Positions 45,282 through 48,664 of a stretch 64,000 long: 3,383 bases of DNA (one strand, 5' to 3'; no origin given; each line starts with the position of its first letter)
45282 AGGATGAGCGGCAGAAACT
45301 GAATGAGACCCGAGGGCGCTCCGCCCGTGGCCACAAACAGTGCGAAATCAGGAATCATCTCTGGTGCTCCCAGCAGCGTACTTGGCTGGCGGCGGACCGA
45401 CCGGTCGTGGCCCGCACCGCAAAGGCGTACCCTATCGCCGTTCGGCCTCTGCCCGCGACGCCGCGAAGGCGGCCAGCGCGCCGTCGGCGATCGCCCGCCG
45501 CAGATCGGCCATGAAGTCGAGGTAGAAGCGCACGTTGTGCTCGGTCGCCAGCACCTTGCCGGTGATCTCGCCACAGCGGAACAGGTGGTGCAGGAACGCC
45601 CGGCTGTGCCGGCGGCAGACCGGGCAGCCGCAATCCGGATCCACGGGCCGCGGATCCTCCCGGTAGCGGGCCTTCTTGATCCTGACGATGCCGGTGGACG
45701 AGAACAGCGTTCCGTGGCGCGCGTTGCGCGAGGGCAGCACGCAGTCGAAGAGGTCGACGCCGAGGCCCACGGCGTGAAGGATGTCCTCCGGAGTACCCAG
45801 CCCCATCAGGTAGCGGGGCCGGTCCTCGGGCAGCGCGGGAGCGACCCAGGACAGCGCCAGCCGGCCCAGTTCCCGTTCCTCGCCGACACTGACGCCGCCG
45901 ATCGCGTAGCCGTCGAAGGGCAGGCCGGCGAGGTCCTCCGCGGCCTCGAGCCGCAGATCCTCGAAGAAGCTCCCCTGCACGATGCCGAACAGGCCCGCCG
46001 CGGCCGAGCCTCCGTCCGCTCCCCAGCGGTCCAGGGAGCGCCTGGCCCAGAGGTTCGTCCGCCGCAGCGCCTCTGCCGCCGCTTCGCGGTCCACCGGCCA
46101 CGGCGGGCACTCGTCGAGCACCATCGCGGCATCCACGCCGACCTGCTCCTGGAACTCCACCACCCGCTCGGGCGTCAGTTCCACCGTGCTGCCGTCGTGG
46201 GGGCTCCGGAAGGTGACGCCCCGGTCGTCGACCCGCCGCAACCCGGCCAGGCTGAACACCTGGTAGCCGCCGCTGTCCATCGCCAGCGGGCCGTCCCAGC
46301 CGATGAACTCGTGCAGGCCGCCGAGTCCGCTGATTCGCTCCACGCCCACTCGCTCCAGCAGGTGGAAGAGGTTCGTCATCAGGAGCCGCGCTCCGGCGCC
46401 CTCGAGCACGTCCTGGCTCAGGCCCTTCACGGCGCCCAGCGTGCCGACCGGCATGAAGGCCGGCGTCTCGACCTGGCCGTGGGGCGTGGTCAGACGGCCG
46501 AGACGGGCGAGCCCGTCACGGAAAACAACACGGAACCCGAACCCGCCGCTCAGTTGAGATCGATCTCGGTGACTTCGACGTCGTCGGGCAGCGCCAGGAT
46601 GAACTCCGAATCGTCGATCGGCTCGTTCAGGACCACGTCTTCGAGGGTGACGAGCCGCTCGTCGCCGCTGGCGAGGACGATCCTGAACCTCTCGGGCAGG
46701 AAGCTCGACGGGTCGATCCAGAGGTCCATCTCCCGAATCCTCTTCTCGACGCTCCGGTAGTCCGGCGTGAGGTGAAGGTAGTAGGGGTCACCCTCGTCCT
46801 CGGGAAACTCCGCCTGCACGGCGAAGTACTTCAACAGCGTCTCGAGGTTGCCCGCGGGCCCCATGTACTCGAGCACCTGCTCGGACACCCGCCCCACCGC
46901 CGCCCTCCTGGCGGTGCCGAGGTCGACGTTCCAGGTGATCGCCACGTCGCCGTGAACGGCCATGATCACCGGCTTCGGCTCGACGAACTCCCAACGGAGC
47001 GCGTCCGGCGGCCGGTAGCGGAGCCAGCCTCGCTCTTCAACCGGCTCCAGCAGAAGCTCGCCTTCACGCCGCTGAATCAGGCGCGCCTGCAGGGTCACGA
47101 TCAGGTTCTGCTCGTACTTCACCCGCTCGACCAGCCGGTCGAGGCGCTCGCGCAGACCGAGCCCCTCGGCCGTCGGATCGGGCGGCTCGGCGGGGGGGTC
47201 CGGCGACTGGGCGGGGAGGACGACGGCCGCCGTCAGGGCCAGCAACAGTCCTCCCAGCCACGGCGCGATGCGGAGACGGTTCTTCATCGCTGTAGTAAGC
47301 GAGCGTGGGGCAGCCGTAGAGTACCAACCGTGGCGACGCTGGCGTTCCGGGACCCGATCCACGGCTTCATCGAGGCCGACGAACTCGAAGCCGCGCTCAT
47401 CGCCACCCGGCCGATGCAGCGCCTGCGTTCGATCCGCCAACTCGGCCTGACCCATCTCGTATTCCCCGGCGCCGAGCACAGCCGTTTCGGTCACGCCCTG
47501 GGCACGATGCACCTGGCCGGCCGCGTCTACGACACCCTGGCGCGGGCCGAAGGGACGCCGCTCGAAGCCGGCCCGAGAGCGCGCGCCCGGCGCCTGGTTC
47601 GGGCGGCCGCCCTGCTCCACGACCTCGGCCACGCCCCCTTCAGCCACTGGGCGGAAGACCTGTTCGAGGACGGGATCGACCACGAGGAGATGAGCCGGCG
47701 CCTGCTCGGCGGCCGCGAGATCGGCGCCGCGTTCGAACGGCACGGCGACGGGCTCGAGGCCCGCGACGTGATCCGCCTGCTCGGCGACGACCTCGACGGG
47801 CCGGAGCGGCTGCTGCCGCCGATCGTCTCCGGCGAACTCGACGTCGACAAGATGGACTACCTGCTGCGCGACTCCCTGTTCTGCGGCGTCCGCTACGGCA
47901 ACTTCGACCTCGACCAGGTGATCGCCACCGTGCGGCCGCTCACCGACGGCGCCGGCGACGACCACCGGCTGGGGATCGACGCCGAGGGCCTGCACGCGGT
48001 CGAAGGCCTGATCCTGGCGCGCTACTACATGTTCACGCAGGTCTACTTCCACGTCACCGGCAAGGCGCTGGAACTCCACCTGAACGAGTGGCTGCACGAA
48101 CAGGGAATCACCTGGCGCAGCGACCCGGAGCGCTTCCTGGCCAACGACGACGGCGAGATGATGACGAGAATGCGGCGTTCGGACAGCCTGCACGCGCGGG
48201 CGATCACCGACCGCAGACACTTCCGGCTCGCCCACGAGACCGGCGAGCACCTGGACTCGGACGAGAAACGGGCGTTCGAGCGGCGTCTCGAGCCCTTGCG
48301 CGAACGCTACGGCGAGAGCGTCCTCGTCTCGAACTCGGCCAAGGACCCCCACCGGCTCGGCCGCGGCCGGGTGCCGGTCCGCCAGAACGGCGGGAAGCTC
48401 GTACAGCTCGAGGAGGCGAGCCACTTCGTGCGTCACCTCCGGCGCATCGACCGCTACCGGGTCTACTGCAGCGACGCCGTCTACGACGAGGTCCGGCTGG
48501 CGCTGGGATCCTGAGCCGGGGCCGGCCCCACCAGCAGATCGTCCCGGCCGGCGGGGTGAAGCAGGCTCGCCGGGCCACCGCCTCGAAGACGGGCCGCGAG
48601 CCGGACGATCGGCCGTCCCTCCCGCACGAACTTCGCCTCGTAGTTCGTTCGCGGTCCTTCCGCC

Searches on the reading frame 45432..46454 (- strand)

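Call 11: search_protein_families(library=pfam, proteins=[window:45432-46454:-], max_evalue=0.01)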
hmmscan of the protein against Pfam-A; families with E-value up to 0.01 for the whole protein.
window:45432-46454:- (340 aa): 1 family
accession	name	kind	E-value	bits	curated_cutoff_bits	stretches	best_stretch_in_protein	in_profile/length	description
PF01702.25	TGT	-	1.1e-123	413.3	26.3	1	1-337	21-354/357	Queuine tRNA-ribosyltransferase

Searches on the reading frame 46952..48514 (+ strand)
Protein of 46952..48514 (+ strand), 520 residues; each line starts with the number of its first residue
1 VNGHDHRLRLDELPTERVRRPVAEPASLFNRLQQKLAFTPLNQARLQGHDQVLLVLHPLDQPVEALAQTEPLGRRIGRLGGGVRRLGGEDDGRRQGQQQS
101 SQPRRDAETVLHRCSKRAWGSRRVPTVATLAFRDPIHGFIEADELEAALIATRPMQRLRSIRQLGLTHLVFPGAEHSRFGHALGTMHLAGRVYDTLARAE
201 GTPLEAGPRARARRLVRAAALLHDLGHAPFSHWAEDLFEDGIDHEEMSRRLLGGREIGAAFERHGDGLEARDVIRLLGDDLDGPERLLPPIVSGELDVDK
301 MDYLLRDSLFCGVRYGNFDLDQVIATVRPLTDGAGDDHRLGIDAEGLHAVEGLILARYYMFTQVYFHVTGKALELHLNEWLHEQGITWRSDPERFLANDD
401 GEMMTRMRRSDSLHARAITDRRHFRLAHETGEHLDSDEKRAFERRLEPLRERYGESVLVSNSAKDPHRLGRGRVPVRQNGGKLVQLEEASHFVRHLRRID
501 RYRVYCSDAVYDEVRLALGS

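Call 11: search_protein_families(library=pfam, proteins=[window:46952-48514:+], max_evalue=0.01)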
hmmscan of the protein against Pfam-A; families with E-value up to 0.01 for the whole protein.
window:46952-48514:+ (520 aa): 2 families
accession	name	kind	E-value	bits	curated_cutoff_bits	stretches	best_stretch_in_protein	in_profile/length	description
PF19276.4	HD_assoc_2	-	1.6e-11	44.5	23.1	1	337-514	14-203/222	HD associated region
PF01966.28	HD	-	3.4e-10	40.7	22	1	178-306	1-115/116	HD domain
